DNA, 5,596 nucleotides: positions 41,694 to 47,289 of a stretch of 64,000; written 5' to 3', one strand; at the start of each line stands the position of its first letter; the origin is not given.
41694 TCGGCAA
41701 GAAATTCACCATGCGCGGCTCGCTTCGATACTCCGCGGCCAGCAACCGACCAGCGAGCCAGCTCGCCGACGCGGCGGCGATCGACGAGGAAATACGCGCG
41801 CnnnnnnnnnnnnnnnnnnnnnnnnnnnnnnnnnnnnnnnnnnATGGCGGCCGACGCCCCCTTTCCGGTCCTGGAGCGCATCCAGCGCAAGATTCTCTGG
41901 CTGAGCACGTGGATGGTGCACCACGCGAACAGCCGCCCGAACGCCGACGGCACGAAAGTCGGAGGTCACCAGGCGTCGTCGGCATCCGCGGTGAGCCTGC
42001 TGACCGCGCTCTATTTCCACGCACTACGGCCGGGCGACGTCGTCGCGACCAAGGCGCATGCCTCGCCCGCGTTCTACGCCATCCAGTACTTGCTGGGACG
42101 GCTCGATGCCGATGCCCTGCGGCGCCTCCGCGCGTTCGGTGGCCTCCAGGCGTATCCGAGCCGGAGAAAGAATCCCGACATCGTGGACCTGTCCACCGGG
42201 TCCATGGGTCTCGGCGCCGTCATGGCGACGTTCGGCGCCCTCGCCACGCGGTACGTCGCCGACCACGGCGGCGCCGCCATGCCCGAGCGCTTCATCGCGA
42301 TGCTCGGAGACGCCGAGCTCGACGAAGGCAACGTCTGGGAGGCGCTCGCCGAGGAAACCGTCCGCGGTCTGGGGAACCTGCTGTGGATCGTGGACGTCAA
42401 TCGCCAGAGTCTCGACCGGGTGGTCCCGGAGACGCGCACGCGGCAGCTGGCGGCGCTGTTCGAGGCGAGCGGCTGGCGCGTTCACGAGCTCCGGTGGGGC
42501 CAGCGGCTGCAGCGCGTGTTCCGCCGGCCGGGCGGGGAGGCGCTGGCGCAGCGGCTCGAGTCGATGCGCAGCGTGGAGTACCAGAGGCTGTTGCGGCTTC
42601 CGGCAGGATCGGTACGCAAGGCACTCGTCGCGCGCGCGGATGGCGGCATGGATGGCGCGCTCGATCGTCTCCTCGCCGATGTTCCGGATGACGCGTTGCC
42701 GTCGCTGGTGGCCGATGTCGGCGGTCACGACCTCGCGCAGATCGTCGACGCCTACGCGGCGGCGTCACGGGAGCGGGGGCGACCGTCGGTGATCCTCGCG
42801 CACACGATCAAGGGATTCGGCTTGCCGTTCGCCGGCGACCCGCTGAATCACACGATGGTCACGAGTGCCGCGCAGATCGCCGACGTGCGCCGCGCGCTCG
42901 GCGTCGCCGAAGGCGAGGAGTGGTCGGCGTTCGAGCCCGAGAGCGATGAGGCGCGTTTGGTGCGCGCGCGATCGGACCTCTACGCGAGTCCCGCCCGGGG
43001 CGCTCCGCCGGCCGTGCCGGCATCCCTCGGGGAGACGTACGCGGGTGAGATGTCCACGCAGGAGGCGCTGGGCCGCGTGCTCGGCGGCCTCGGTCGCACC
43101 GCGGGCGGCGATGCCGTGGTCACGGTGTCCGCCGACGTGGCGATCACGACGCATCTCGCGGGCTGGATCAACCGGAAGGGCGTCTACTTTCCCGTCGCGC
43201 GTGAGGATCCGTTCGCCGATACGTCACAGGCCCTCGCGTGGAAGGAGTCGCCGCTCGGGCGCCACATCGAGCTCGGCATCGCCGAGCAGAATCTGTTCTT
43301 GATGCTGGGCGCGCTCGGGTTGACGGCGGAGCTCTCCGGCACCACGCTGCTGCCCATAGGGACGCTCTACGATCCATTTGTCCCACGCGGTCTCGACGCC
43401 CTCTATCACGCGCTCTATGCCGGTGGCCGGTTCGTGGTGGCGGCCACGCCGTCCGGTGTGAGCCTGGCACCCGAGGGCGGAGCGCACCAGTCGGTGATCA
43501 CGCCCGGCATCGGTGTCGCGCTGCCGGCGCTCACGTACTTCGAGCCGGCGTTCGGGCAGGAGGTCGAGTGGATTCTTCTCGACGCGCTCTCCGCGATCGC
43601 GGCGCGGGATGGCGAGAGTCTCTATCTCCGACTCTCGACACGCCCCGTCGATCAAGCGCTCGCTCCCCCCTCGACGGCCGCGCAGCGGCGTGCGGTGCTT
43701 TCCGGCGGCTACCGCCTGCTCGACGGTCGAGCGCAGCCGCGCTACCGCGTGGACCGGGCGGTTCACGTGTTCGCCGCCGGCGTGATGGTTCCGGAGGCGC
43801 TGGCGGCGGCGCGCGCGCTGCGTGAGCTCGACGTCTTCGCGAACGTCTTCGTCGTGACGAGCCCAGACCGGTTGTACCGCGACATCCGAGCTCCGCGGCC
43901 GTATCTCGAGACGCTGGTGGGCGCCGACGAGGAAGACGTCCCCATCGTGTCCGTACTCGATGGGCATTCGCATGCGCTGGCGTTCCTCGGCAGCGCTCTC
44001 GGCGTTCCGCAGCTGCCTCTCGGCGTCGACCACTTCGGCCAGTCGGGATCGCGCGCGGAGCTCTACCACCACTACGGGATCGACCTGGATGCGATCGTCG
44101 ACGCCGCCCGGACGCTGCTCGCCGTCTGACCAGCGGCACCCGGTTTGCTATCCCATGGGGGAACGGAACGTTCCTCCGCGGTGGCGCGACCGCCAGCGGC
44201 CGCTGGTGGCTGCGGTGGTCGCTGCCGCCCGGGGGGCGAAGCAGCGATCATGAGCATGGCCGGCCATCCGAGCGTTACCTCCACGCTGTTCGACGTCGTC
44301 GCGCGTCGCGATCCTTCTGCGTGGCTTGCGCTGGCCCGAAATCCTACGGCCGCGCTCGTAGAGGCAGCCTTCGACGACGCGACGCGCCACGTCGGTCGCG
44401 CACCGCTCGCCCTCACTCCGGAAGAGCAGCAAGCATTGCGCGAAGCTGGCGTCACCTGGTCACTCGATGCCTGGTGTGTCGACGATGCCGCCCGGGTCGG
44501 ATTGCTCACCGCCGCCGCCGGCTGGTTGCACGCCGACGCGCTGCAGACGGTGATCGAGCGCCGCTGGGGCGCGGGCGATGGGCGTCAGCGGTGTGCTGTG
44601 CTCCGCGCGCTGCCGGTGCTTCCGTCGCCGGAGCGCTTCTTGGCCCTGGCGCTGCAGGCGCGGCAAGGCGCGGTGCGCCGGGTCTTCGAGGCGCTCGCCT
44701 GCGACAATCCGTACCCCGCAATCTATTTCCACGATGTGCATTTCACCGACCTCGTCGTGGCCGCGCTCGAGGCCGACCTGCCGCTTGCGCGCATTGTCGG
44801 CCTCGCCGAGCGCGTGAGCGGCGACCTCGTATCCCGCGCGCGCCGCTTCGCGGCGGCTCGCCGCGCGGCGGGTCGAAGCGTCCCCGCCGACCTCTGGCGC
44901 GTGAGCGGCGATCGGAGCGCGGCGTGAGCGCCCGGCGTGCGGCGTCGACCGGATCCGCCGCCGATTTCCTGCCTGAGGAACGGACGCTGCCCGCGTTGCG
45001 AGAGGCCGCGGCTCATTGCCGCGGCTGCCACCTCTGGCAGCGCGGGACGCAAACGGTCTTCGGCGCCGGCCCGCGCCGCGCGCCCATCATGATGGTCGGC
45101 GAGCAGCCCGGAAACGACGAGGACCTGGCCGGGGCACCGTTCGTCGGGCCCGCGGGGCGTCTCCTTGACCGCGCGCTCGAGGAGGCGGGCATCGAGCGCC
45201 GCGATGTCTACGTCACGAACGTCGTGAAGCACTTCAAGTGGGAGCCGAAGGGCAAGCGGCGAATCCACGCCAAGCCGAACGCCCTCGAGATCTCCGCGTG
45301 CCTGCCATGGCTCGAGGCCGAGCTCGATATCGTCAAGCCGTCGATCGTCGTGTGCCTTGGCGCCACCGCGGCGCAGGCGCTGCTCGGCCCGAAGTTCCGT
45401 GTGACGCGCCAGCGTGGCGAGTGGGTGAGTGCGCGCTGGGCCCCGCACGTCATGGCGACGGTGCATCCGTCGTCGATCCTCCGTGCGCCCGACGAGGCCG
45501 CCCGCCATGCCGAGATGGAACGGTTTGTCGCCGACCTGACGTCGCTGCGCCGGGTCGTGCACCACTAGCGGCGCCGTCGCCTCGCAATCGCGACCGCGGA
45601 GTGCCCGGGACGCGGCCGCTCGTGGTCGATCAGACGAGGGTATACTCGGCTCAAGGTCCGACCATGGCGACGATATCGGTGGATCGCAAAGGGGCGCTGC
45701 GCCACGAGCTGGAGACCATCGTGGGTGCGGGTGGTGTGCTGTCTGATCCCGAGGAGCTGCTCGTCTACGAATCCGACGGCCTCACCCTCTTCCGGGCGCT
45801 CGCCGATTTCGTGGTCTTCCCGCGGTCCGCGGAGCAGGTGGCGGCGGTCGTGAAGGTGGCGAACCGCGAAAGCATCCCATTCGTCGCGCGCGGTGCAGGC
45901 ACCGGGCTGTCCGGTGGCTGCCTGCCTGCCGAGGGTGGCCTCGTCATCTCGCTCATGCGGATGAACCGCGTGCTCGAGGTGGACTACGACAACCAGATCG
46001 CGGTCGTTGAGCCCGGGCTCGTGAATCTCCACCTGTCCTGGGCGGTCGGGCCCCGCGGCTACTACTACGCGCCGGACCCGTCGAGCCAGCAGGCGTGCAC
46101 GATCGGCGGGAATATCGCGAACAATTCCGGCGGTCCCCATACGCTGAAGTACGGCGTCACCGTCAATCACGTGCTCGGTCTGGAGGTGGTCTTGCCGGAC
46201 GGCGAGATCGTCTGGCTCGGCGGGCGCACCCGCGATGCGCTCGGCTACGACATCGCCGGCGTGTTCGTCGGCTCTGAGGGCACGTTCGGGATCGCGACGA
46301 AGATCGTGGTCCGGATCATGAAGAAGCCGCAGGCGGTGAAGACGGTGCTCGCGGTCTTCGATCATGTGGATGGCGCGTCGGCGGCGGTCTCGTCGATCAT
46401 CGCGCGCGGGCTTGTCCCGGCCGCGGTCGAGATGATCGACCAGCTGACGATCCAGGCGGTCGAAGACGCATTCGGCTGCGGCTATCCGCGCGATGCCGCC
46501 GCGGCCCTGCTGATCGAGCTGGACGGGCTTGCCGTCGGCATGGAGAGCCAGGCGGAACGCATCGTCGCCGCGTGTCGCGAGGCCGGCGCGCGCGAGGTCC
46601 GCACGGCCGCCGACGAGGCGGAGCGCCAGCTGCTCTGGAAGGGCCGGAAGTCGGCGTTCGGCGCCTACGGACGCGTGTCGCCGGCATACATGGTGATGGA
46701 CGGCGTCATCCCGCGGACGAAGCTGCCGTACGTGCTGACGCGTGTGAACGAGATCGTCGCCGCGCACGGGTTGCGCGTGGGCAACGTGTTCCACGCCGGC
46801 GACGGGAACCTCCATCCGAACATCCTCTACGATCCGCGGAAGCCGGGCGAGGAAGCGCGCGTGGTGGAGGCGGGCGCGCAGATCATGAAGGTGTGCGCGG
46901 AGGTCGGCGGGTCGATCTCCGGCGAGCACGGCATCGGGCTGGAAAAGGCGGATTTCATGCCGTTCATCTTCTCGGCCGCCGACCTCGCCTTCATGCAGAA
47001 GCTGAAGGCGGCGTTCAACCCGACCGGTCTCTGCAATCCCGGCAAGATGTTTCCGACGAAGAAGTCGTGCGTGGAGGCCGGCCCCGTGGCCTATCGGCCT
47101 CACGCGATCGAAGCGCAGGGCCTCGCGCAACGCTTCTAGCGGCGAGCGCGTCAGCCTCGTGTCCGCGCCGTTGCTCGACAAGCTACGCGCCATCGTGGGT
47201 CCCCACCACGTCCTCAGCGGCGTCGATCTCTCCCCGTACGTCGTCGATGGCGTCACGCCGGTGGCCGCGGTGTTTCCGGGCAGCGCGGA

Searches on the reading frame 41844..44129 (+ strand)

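Call 45: search_protein_families(library=ncbifam, proteins=[window:41844-44129:+], max_evalue=0.001)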
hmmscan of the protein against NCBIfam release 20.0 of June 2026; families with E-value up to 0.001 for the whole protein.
window:41844-44129:+ (761 aa): 6 families
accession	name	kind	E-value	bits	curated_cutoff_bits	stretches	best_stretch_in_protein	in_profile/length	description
TIGR00759.1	aceE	equivalog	7.6e-73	245.8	859.9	1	11-757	76-853/885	pyruvate dehydrogenase (acetyl-transferring), homodimeric type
TIGR03186.1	AKGDH_not_PDH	exception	1e-64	219.2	1408.3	1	5-760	66-859/889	alpha-ketoglutarate dehydrogenase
NF004559.0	PRK05899.2-5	equivalog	1.9e-48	165.1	488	3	40-214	38-216/627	transketolase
NF004556.0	PRK05899.2-2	equivalog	7.9e-25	87.2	575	3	40-216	37-216/639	transketolase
TIGR00232.1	tktlase_bact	equivalog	9.1e-23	80.5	682.25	2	67-223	57-218/654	transketolase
NF004558.0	PRK05899.2-4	equivalog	1.6e-11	43.3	788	1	69-212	62-208/651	transketolase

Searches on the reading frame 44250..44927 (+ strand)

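Call 45: search_protein_families(library=ncbifam, proteins=[window:44250-44927:+], max_evalue=0.001)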
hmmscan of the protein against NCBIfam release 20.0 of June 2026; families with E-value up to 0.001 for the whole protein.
window:44250-44927:+ (225 aa): 2 families
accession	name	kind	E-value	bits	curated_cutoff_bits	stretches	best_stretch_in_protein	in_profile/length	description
NF035937.1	EboA_family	subfamily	5.9e-32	111.3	320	1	34-218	34-217/219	EboA family metabolite traffic protein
NF035938.1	EboA_domain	domain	4.2e-31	108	50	1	78-218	1-139/140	EboA domain-containing protein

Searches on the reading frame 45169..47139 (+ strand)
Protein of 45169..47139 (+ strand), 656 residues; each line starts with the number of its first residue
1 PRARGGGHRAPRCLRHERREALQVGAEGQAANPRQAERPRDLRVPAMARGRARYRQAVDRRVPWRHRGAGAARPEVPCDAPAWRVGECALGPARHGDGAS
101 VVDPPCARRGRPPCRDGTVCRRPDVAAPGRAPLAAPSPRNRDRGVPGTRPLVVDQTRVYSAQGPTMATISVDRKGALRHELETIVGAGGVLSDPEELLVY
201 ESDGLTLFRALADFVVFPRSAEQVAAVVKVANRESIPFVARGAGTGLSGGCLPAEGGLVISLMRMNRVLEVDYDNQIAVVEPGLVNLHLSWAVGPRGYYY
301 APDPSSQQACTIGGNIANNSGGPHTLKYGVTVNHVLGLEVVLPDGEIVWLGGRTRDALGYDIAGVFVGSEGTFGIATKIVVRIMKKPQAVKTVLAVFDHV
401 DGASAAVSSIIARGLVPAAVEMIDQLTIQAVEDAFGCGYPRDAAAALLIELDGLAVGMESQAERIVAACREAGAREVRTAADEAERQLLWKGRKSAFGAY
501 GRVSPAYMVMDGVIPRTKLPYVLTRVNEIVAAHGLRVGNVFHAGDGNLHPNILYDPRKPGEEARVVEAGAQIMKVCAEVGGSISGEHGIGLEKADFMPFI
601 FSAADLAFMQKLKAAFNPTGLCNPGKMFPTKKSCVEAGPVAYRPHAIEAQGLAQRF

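Call 68: search_protein_families(library=pfam, proteins=[window:45169-47139:+], max_evalue=0.00001)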
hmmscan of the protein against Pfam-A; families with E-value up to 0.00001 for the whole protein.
window:45169-47139:+ (656 aa): 2 families
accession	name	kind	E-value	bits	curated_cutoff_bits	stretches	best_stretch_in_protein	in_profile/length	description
PF02913.24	FAD-oxidase_C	-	3.9e-70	236.8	21.2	1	386-627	1-248/248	FAD linked oxidases, C-terminal domain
PF01565.28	FAD_binding_4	-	1.7e-43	148.1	26.4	1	213-351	2-139/139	FAD binding domain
